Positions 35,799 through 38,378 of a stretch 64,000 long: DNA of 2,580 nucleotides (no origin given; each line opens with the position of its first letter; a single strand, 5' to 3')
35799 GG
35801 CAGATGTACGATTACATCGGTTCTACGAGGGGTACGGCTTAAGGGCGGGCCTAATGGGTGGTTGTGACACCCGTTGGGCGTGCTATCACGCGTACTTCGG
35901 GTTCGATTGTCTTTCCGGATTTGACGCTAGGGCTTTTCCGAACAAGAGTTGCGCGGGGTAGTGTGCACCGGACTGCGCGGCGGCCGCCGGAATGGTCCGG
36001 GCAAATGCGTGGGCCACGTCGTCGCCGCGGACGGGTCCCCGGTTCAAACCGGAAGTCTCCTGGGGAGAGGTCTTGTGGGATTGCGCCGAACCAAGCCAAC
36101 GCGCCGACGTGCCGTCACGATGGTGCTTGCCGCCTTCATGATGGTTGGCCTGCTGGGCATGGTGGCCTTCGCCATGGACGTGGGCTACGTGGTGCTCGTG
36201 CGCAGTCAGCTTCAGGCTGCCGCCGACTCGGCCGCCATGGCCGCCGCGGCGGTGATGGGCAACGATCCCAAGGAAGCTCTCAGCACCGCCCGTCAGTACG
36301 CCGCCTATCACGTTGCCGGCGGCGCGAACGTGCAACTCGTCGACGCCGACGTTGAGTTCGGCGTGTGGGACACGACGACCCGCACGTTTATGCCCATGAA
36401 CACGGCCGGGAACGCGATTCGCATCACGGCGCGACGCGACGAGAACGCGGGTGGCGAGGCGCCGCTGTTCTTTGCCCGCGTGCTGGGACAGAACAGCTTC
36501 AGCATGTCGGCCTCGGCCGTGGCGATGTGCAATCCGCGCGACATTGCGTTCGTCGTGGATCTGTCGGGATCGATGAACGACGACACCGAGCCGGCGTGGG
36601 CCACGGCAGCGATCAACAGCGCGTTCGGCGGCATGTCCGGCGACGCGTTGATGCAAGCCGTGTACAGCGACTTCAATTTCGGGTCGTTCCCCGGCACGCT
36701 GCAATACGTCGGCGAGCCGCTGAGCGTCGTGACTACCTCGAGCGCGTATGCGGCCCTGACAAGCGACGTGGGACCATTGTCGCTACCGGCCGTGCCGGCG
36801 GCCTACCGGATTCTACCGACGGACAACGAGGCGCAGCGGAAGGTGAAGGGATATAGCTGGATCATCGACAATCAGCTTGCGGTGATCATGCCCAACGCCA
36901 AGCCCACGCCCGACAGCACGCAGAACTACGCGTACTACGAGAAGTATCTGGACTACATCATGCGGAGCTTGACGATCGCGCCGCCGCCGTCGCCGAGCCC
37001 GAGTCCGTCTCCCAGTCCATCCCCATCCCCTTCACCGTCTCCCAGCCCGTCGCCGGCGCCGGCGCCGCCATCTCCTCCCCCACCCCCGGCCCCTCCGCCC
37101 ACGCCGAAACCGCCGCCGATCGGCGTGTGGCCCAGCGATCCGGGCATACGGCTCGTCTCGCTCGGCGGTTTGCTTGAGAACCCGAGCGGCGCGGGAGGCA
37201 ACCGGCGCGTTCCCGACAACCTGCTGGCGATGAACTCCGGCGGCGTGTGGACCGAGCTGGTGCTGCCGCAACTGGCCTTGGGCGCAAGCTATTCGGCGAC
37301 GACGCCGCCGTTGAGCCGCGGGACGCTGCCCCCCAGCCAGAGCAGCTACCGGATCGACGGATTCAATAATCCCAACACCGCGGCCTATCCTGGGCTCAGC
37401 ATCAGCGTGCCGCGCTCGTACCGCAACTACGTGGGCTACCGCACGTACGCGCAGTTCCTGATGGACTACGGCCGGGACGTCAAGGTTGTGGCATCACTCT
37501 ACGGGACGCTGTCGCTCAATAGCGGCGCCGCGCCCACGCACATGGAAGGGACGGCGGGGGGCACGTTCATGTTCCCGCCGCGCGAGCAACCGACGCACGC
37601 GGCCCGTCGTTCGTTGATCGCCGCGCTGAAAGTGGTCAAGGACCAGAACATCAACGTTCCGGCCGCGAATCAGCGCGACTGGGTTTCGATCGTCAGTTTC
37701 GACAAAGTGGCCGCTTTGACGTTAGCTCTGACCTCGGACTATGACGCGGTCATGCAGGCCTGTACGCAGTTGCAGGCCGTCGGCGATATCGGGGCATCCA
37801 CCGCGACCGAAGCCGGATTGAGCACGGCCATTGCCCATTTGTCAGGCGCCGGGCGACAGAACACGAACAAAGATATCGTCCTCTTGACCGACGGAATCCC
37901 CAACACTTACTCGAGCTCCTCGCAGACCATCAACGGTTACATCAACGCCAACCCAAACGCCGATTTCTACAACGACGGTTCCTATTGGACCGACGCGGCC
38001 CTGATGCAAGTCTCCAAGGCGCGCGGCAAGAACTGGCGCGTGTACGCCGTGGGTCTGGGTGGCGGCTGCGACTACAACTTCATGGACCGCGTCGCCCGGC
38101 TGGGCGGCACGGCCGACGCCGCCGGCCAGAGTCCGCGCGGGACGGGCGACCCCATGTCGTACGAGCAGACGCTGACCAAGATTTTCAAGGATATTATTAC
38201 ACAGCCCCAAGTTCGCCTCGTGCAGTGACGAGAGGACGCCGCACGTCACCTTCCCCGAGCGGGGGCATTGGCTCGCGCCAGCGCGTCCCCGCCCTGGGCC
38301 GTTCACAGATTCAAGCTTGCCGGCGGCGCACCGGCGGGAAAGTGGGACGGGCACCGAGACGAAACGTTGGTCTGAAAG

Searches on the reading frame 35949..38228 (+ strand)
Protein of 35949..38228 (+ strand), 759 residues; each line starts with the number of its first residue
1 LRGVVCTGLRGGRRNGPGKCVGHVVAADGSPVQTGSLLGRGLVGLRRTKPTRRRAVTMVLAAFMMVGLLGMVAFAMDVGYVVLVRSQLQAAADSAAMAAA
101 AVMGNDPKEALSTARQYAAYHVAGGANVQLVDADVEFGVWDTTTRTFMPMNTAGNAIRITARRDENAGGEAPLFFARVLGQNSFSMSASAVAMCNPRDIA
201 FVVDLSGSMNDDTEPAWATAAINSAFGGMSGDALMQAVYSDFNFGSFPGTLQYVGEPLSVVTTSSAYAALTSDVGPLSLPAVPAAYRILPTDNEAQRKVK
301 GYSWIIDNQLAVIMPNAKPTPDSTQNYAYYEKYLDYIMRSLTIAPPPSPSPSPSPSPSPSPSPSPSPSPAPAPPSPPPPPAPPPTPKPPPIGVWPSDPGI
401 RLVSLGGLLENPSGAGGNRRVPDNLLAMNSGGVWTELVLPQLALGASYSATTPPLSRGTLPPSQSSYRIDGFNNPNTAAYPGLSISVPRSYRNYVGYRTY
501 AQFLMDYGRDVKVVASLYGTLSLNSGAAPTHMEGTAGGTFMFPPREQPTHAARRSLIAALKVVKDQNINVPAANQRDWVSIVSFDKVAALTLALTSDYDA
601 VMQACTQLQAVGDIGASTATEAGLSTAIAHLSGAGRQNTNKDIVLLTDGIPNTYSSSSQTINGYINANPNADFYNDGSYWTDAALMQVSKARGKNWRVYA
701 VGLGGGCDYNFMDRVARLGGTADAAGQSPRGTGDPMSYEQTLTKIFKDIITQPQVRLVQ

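Call 18: search_protein_families(library=pfam, proteins=[window:35949-38228:+])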
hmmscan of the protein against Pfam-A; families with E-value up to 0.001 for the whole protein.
window:35949-38228:+ (759 aa): 4 families
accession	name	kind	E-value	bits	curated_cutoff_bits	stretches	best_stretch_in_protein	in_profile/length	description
PF09977.15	Tad_C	-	5.8e-11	43.7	22.1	1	98-192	1-93/93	Putative Tad-like Flp pilus-assembly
PF13519.12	VWA_2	-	1.4e-10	42.1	27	1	560-649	21-106/107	von Willebrand factor type A domain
PF13400.11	Tad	-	2e-08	34.8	22.3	1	56-101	3-46/47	Putative Flp pilus-assembly TadE/G-like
PF00092.34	VWA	-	7.4e-07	30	23.8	1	561-659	26-122/174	von Willebrand factor type A domain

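Call 33: find_homologous_proteins(query=window:35949-38228:+, max_evalue=1e-20)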
Query window:35949-38228:+ (759 aa): 389 proteins with E <= 1e-20 among 8000 candidates; the best 120 are listed.
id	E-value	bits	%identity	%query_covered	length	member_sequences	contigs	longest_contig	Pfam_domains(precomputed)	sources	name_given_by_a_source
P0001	2.1e-248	845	55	94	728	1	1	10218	PF00092.35,PF13519.13,PF09977.15,PF13400.12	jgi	jgi:Flp pilus assembly protein TadG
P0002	3.4e-243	828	56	93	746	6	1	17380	PF13519.13,PF09977.15,PF13400.12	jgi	jgi:Flp pilus assembly protein TadG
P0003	7.4e-239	813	55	44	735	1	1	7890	PF00092.35,PF13519.13,PF09977.15,PF13400.12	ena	-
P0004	1.4e-236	806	58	40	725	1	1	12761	PF13519.13,PF09977.15,PF13400.12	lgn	-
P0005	2.6e-236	805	57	39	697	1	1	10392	PF00092.35,PF13519.13,PF09977.15,PF13400.12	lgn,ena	-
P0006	2.3e-234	798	53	94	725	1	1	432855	PF00092.35,PF13519.13,PF09977.15,PF13400.12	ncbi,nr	ncbi:MAG: hypothetical protein K1X74_03365 [Pirellulales bacterium]|nr:hypothetical protein [Pirellu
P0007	4.7e-232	791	59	41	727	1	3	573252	PF00092.35,PF13519.13,PF09977.15,PF13400.12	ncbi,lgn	-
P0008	1.1e-229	783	60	38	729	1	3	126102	PF00092.35,PF13519.13,PF09977.15,PF13400.12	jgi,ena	-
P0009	2.2e-229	782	58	37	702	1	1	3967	PF00092.35,PF13519.13,PF09977.15,PF13400.12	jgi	jgi:Flp pilus assembly protein TadG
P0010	4.2e-227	774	53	94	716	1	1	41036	PF00092.35,PF13519.13,PF09977.15,PF13400.12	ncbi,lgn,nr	ncbi:MAG: VWA domain-containing protein [Pirellulales bacterium]|nr:VWA domain-containing protein [P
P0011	1.8e-224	766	59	38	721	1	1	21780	PF00092.35,PF13519.13,PF09977.15,PF13400.12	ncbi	-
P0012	2.6e-224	765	51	94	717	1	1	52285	PF00092.35,PF13519.13,PF09977.15,PF13400.12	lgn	-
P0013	3.3e-224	765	52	94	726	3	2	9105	PF00092.35,PF13519.13,PF13400.12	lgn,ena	-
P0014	4.2e-224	764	59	38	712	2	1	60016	PF00092.35,PF13519.13,PF09977.15,PF13400.12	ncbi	-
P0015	6.0e-224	764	54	89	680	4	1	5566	PF00092.35,PF13519.13,PF09977.15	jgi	jgi:hypothetical protein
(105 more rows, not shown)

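Call 58: find_encoding_contigs(protein=P0006, flank=10000, max_places=3)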
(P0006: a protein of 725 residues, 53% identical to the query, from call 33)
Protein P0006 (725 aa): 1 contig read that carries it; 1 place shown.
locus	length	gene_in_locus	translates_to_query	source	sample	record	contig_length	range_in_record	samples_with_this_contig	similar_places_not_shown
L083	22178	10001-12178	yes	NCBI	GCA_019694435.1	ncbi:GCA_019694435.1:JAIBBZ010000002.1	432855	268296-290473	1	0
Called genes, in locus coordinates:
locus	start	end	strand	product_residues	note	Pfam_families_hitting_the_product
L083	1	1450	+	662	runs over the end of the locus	PF00920:ILVD_EDD_N, PF24877:ILV_EDD_C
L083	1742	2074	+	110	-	PF00166:Cpn10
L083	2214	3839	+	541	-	PF00118:Cpn60_TCP1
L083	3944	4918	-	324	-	PF01841:Transglut_core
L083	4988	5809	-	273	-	PF14257:DUF4349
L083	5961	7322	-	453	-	PF00202:Aminotran_3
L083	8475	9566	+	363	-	-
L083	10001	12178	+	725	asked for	PF13400:Tad, PF09977:Tad_C, PF00092:VWA (faint), PF13519:VWA_2 (faint)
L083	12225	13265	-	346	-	PF00482:T2SSF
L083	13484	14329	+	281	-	PF02153:PDH_N, PF20463:PDH_C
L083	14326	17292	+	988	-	PF02700:PurS (faint), PF18072:FGAR-AT_linker, PF00586:AIRS, PF02769:AIRS_C, PF22689:FGAR-AT_PurM_N-like, PF00586:AIRS, PF02769:AIRS_C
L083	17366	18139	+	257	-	PF13507:GATase_5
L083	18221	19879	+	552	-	PF07992:Pyr_redox_2, PF00070:Pyr_redox, PF02852:Pyr_redox_dim, PF00581:Rhodanese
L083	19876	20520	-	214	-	PF04026:SpoVG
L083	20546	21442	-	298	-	PF00288:GHMP_kinases_N, PF08544:GHMP_kinases_C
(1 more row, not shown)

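Call 59: find_encoding_contigs(protein=P0007, flank=10000, max_places=3)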
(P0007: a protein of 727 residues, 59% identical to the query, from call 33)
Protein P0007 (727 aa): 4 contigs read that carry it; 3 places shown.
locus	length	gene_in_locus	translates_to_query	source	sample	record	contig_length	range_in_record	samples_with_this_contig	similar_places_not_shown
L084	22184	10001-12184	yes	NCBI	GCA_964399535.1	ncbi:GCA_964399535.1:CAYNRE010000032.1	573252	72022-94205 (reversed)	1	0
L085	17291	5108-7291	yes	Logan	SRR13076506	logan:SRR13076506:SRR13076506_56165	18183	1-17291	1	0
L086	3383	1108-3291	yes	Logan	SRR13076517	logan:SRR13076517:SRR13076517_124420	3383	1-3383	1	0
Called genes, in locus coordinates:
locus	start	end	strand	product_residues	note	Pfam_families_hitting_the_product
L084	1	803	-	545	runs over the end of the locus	PF06418:CTP_synth_N, PF00117:GATase, PF07722:Peptidase_C26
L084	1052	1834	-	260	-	PF02348:CTP_transf_3, PF12804:NTP_transf_3 (weak)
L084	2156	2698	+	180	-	-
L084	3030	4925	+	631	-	PF13522:GATase_6, PF13537:GATase_7, PF01380:SIS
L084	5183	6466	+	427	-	PF00709:Adenylsucc_synt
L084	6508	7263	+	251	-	PF01255:Prenyltransf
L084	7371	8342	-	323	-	PF01408:GFO_IDH_MocA, PF22725:GFO_IDH_MocA_C3, PF02894:GFO_IDH_MocA_C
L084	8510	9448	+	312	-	PF01063:Aminotran_4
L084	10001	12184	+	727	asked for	PF13400:Tad, PF09977:Tad_C, PF13519:VWA_2 (faint), PF00092:VWA (weak)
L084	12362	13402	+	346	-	PF01841:Transglut_core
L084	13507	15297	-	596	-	PF02776:TPP_enzyme_N, PF00205:TPP_enzyme_M, PF02775:TPP_enzyme_C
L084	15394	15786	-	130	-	-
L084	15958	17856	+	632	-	-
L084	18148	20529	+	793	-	PF03176:MMPL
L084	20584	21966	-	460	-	PF13429:TPR_15 (faint), PF13371:TPR_9, PF13432:TPR_16 (weak), PF13428:TPR_14 (weak), PF13432:TPR_16, PF13371:TPR_9, PF14559:TPR_19, PF13432:TPR_16 (weak), +7 more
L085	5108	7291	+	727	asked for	PF13400:Tad, PF09977:Tad_C, PF13519:VWA_2 (faint), PF00092:VWA (weak)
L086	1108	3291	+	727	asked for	PF13400:Tad, PF09977:Tad_C, PF13519:VWA_2 (faint), PF00092:VWA (weak)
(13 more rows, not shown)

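Call 60: find_encoding_contigs(protein=P0002, flank=10000, max_places=3)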
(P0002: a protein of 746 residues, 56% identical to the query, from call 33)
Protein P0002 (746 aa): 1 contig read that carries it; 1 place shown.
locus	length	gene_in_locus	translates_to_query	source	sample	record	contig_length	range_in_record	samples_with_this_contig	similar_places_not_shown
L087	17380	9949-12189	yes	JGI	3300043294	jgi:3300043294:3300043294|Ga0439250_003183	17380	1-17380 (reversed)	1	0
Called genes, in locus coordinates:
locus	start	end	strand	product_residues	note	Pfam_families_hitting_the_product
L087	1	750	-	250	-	?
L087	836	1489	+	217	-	PF03602:Cons_hypoth95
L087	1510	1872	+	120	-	PF12973:Cupin_7 (weak), PF00190:Cupin_1, PF01050:MannoseP_isomer (weak), PF02311:AraC_binding, PF07883:Cupin_2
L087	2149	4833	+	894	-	-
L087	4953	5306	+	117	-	PF14110:DUF4282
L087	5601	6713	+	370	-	PF13480:Acetyltransf_6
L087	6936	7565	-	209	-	-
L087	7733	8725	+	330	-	-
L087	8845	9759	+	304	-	PF01063:Aminotran_4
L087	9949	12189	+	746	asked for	PF13400:Tad, PF09977:Tad_C, PF13519:VWA_2 (weak)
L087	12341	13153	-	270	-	-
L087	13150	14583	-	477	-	PF13191:AAA_16 (weak), PF13401:AAA_22, PF00004:AAA (weak), PF07728:AAA_5 (weak)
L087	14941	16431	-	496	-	-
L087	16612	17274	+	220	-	PF00697:PRAI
